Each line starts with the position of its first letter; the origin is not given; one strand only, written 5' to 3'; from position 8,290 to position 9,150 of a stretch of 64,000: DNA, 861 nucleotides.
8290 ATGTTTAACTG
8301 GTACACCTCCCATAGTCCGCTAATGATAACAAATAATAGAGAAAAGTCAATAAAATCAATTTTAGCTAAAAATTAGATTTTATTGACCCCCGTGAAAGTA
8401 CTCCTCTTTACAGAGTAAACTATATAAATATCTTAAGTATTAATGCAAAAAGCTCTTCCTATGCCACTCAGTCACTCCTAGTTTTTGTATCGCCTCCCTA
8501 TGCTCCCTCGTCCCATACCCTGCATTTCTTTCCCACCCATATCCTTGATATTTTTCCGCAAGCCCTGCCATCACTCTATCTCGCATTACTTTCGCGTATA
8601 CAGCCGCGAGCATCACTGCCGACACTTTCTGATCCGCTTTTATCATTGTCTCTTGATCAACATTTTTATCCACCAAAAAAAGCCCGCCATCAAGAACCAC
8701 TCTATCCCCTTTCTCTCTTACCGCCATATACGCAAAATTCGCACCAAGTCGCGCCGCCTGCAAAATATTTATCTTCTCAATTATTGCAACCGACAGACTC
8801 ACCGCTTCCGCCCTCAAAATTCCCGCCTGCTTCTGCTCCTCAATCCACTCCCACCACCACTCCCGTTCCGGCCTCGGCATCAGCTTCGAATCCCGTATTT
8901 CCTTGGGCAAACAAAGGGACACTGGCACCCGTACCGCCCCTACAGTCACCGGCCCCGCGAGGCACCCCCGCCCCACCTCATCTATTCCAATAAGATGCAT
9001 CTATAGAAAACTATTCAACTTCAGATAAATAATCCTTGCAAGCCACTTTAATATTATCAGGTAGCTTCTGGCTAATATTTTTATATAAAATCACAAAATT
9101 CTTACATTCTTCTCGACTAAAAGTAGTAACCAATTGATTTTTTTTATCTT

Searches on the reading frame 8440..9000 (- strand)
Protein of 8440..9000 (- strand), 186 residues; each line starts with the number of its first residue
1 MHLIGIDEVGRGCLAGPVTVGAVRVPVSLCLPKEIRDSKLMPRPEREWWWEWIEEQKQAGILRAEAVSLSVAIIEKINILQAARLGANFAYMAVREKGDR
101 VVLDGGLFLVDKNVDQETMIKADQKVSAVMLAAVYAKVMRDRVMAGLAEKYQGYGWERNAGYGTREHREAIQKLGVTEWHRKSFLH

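Call 11: find_related_loci(query=window:8440-9000:-, collection=genome_contigs, flank=10000)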
Query window:8440-9000:- (186 aa) in genome_contigs; peptide patterns used: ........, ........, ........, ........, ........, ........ (x = any residue, [..] = any of these).
95 stretches matched a pattern; 26 encode a relative of the query (tblastn E <= 1e-3); 26 distinct loci.
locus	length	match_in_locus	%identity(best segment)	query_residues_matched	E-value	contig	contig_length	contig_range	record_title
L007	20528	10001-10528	43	3-184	2e-36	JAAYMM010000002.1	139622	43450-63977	MAG: Bacillota bacterium isolate AS20ysBPTH_25 1030_AS20, whole genome shotgun sequence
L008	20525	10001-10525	37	5-184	2e-34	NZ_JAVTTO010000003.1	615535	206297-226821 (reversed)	Asprobacillus argus strain S356 NODE_3_length_615535_cov_68.869475, whole genome shotgun sequence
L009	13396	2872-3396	40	5-184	2e-35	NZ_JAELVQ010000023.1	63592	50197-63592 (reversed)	Snuella sedimenti strain CAU 1569 contig23, whole genome shotgun sequence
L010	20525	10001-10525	38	5-184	2e-33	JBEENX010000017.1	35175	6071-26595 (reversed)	MAG: Bacteroidota bacterium isolate deadrun_2019_sw_WHONDRS-S19S_0006_A_bin.23 scaffold_000167, whole genome shotgun seq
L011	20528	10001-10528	37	4-184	4e-34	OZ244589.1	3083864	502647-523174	MAG: Flavobacteriaceae bacterium isolate 58023362-1202-4aad-bb8b-0d321148e06e genome assembly, chromosome: 1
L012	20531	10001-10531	38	3-184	3e-34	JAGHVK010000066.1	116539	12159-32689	MAG: Candidatus Cacconaster merdequi isolate E5_MB2_33 c_000000123507, whole genome shotgun sequence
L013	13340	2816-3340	41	5-184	4e-34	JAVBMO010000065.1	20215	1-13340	MAG: Bacteroidales bacterium isolate EPI_MAG_00054 c_000002199846, whole genome shotgun sequence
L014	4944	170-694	37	5-184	1e-33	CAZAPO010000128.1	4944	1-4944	MAG TPA_asm: uncultured Flavobacteriaceae bacterium isolate binchicken_co339_159 genome assembly, contig: k141_3755650,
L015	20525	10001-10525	38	5-184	1e-33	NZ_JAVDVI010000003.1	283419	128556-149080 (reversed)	Flavobacterium arsenatis strain 3773 Ga0454464_03, whole genome shotgun sequence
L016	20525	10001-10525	40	5-184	2e-33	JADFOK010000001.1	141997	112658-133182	MAG: Bacteroidetes bacterium isolate B68T3L11 B68T3L11_NODE24, whole genome shotgun sequence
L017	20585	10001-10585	37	5-184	2e-32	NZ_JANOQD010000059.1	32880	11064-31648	MAG: Flavobacterium sp. isolate VAR_4_metabat_382 VAR_4_k141_1540795, whole genome shotgun sequence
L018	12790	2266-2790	39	5-184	2e-32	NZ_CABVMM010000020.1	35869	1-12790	Mesonia oceanica strain ISS653, whole genome shotgun sequence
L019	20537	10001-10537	38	6-185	1e-31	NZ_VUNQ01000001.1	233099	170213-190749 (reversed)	Tissierella pigra strain WCA3-693-APC-4 seq1, whole genome shotgun sequence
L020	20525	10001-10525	40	5-184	1e-31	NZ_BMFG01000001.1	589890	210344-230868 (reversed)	Flavobacterium orientale strain CGMCC 1.12506 sequence01, whole genome shotgun sequence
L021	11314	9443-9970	38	3-184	3e-30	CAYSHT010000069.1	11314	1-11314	MAG TPA_asm: uncultured Syntrophaceae bacterium isolate binchicken_co5_176 genome assembly, contig: NODE_1998_length_113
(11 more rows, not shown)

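Call 15: find_homologous_proteins(query=window:8440-9000:-, max_evalue=1e-20)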
Query window:8440-9000:- (186 aa): 3641 proteins with E <= 1e-20 among 6037 candidates; the best 120 are listed.
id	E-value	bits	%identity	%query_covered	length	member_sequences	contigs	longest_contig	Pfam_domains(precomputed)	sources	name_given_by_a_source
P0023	6.7e-119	412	100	100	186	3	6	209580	PF01351.26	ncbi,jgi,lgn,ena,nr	ncbi:MAG: ribonuclease HII [Candidatus Harrisonbacteria bacterium]|nr:ribonuclease HII [Candidatus H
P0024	9.0e-36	141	44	98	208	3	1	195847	PF01351.26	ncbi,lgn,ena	ncbi:MAG: ribonuclease HII [Parcubacteria group bacterium]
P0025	9.9e-36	141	45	98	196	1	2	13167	PF01351.26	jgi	jgi:ribonuclease HII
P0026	7.4e-35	138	44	98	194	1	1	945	PF01351.26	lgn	-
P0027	7.7e-35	138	46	99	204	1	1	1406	PF01351.26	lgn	-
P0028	9.2e-35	138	44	99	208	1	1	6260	PF01351.26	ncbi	ncbi:MAG: ribonuclease HII, partial [Minisyncoccota bacterium]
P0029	9.5e-35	138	44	98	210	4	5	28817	PF01351.26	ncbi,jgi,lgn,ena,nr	ncbi:MAG: ribonuclease HII [Candidatus Colwellbacteria bacterium]|jgi:ribonuclease HII|nr:ribonuclea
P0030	1.5e-34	137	44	99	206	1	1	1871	PF01351.26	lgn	-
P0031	1.7e-34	137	45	98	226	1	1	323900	PF01351.26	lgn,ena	-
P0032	2.2e-34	137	42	99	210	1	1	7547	PF01351.26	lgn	-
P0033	2.5e-34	137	42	99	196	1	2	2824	PF01351.26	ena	-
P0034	2.9e-34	136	44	99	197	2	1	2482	PF01351.26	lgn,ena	-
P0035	3.0e-34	136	45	98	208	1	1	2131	PF01351.26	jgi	jgi:ribonuclease HII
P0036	3.5e-34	136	45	99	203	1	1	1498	PF01351.26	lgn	-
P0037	3.8e-34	136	44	99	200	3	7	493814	PF01351.26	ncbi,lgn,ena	-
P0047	1.4e-33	134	44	98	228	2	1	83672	PF01351.26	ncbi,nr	ncbi:MAG: ribonuclease HII [Candidatus Colwellbacteria bacterium]|nr:ribonuclease HII [Candidatus Co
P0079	2.9e-32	130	46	98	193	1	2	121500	PF01351.26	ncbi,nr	ncbi:ribonuclease HII [Patescibacteria group bacterium]|nr:ribonuclease HII [Patescibacteria group b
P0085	3.4e-32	130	43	99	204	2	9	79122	PF01351.26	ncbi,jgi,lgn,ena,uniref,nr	ncbi:MAG: hypothetical protein A2937_02300 [Candidatus Yonathbacteria bacterium RIFCSPLOWO2_01_FULL_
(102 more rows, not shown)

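Call 17: find_encoding_contigs(protein=P0024, flank=10000, max_places=1)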
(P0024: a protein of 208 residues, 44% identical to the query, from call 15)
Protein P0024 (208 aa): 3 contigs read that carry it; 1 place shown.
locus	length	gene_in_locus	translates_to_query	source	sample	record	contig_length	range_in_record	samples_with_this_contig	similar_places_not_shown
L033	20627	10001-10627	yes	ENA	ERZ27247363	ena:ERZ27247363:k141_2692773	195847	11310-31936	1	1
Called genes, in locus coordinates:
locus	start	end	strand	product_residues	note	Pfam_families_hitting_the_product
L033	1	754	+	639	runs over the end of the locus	PF02518:HATPase_c, PF00204:DNA_gyraseB, PF01751:Toprim, PF00986:DNA_gyraseB_C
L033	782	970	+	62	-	PF00584:SecE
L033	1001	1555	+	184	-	PF02357:NusG, PF00467:KOW (weak)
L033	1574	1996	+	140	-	PF03946:Ribosomal_L11_N, PF00298:Ribosomal_L11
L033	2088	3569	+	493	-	PF02934:GatB_N, PF02637:GatB_Yqey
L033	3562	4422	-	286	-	PF01745:IPT, PF01715:IPPT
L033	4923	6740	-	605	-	PF07973:tRNA_SAD, PF00587:tRNA-synt_2b, PF03129:HGTP_anticodon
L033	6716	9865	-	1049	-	PF02811:PHP, PF07733:DNA_pol3_alpha, PF17657:DNA_pol3_finger, PF14579:HHH_6, PF01336:tRNA_anti-codon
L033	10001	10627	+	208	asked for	PF01351:RNase_HII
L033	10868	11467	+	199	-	PF01029:NusB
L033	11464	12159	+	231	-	PF22935:RM44_endonuclase, PF14622:Ribonucleas_3_3, PF00636:Ribonuclease_3, PF00035:dsrm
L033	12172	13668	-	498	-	PF13231:PMT_2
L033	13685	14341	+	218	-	-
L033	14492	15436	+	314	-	PF01565:FAD_binding_4, PF02873:MurB_C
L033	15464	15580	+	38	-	-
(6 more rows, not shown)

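Call 18: find_encoding_contigs(protein=P0031, flank=10000, max_places=1)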
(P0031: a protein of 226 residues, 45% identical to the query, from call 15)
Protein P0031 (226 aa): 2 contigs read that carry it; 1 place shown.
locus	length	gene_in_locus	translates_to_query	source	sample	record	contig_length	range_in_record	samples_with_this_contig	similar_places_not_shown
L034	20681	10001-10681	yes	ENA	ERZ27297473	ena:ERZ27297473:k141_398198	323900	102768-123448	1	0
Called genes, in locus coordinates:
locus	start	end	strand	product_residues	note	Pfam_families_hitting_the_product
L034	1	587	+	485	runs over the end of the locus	PF02934:GatB_N, PF02637:GatB_Yqey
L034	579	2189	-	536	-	PF00078:RVT_1, PF00089:Trypsin, PF13365:Trypsin_2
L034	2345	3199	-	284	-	PF01745:IPT, PF01715:IPPT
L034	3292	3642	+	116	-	-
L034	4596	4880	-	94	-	PF12674:Zn_ribbon_2 (weak)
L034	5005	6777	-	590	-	PF07973:tRNA_SAD, PF00587:tRNA-synt_2b, PF03129:HGTP_anticodon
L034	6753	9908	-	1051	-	PF02811:PHP, PF07733:DNA_pol3_alpha, PF17657:DNA_pol3_finger, PF14579:HHH_6, PF01336:tRNA_anti-codon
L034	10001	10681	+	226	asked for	PF01351:RNase_HII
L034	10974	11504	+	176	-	PF01029:NusB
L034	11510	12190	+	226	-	PF22935:RM44_endonuclase, PF14622:Ribonucleas_3_3, PF00636:Ribonuclease_3, PF00035:dsrm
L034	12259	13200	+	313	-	PF12138:Spherulin4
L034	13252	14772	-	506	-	-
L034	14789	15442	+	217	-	-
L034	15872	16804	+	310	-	PF01565:FAD_binding_4, PF02873:MurB_C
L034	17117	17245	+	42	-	-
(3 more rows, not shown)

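Call 19: find_encoding_contigs(protein=P0037, flank=10000, max_places=1)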
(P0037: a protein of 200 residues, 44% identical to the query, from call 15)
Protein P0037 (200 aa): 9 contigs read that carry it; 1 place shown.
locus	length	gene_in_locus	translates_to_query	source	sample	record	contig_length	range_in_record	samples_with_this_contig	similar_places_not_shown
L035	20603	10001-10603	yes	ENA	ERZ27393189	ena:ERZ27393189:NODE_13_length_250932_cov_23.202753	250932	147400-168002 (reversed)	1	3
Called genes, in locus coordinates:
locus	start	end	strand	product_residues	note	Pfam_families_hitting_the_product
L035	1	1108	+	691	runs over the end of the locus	PF02518:HATPase_c, PF00204:DNA_gyraseB, PF01751:Toprim, PF00986:DNA_gyraseB_C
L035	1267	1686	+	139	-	-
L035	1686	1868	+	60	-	-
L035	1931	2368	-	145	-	PF07963:N_methyl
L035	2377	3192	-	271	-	PF07963:N_methyl, PF13385:Laminin_G_3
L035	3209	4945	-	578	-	PF00587:tRNA-synt_2b, PF03129:HGTP_anticodon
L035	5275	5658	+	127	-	-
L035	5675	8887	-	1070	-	PF02811:PHP, PF07733:DNA_pol3_alpha, PF17657:DNA_pol3_finger, PF14579:HHH_6, PF01336:tRNA_anti-codon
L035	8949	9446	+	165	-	PF07963:N_methyl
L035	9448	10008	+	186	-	PF07963:N_methyl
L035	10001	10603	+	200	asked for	PF01351:RNase_HII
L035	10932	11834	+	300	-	PF01029:NusB, PF00293:NUDIX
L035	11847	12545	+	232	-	PF22935:RM44_endonuclase, PF14622:Ribonucleas_3_3, PF00636:Ribonuclease_3, PF00035:dsrm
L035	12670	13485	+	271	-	PF07963:N_methyl, PF13385:Laminin_G_3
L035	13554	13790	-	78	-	-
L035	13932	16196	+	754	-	PF00005:ABC_tran (faint), PF02463:SMC_N, PF13175:AAA_15, PF13476:AAA_23, PF13304:AAA_21 (weak)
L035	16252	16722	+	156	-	-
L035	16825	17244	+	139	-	-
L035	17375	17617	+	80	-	-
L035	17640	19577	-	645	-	PF08206:OB_RNB, PF25049:OB_HELZ2 (faint), PF17849:OB_Dis3, PF17876:CSD2, PF00773:RNB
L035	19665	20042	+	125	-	-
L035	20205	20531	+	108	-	-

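Call 82: find_encoding_contigs(protein=P0047, flank=8000, max_places=1)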
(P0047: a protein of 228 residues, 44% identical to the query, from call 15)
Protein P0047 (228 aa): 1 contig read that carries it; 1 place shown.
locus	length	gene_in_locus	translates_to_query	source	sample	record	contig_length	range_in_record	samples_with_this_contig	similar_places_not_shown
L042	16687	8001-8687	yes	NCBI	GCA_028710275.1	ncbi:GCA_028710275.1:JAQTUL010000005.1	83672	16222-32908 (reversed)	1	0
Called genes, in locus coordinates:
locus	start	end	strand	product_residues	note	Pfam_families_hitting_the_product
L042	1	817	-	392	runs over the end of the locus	PF07963:N_methyl (weak), PF13385:Laminin_G_3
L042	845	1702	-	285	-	PF01745:IPT, PF01715:IPPT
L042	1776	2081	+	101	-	-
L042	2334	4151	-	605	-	PF07973:tRNA_SAD, PF00587:tRNA-synt_2b, PF03129:HGTP_anticodon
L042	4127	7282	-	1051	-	PF02811:PHP, PF07733:DNA_pol3_alpha, PF17657:DNA_pol3_finger, PF14579:HHH_6, PF01336:tRNA_anti-codon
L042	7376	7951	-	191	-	PF01928:CYTH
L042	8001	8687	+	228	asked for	PF01351:RNase_HII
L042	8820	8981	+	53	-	PF01783:Ribosomal_L32p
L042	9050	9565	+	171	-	PF01029:NusB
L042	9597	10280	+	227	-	PF22935:RM44_endonuclase, PF14622:Ribonucleas_3_3, PF00636:Ribonuclease_3, PF00035:dsrm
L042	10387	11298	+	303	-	PF12138:Spherulin4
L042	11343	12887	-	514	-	-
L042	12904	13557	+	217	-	-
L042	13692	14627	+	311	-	PF01565:FAD_binding_4, PF02873:MurB_C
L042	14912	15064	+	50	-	-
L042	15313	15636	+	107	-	PF02482:Ribosomal_S30AE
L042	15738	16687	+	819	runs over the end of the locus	PF07517:SecA_DEAD, PF01043:SecA_PP_bind, PF21090:P-loop_SecA, PF07516:SecA_SW, PF02810:SEC-C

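Call 83: find_encoding_contigs(protein=P0079, flank=8000, max_places=1)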
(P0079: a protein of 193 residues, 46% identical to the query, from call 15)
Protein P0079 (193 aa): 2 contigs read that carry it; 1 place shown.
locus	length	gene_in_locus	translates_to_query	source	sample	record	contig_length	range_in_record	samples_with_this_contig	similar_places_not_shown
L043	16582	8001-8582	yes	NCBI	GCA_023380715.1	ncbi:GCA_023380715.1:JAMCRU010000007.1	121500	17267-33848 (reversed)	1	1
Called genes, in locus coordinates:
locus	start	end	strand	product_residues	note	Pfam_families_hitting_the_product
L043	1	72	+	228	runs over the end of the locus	PF02223:Thymidylate_kin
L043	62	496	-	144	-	PF01029:NusB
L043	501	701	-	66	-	PF01783:Ribosomal_L32p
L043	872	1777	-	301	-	PF01745:IPT, PF01715:IPPT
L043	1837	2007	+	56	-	-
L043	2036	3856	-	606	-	PF07973:tRNA_SAD, PF00587:tRNA-synt_2b, PF03129:HGTP_anticodon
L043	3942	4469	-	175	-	-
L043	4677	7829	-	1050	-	PF02811:PHP, PF07733:DNA_pol3_alpha, PF17657:DNA_pol3_finger, PF14579:HHH_6, PF01336:tRNA_anti-codon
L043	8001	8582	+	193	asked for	PF01351:RNase_HII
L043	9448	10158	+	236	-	PF03462:PCRF, PF00472:RF-1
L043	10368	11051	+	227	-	PF00005:ABC_tran, PF00931:NB-ARC (faint), PF13304:AAA_21 (faint)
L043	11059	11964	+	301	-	PF18075:FtsX_ECD, PF02687:FtsX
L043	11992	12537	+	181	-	PF04542:Sigma70_r2, PF08281:Sigma70_r4_2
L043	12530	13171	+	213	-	PF18915:DUF5667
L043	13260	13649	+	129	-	PF02261:Asp_decarbox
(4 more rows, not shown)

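Call 84: find_encoding_contigs(protein=P0085, flank=8000, max_places=1)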
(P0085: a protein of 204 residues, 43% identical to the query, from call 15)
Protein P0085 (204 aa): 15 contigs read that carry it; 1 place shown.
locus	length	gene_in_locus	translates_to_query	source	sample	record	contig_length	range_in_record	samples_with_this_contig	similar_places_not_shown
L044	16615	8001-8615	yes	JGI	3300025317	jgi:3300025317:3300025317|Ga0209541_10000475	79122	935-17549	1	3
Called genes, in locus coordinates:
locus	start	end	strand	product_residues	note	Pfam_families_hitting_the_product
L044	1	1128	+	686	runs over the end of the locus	?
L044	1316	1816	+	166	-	-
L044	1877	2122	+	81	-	PF18917:LiaI-LiaF-like_TM1 (weak), PF22570:LiaF-TM (weak)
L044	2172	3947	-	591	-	PF07973:tRNA_SAD, PF00587:tRNA-synt_2b, PF03129:HGTP_anticodon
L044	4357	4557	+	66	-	-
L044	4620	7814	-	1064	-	PF02811:PHP, PF07733:DNA_pol3_alpha, PF17657:DNA_pol3_finger, PF14579:HHH_6, PF01336:tRNA_anti-codon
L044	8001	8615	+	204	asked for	PF01351:RNase_HII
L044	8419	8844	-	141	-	-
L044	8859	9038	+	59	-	-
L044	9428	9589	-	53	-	-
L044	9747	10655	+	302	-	PF01029:NusB, PF00293:NUDIX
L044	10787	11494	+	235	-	PF22935:RM44_endonuclase, PF14622:Ribonucleas_3_3, PF00636:Ribonuclease_3, PF00035:dsrm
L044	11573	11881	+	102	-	-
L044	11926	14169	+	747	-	PF00005:ABC_tran (faint), PF02463:SMC_N, PF13175:AAA_15, PF13476:AAA_23, PF13304:AAA_21 (weak)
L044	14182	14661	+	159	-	PF00293:NUDIX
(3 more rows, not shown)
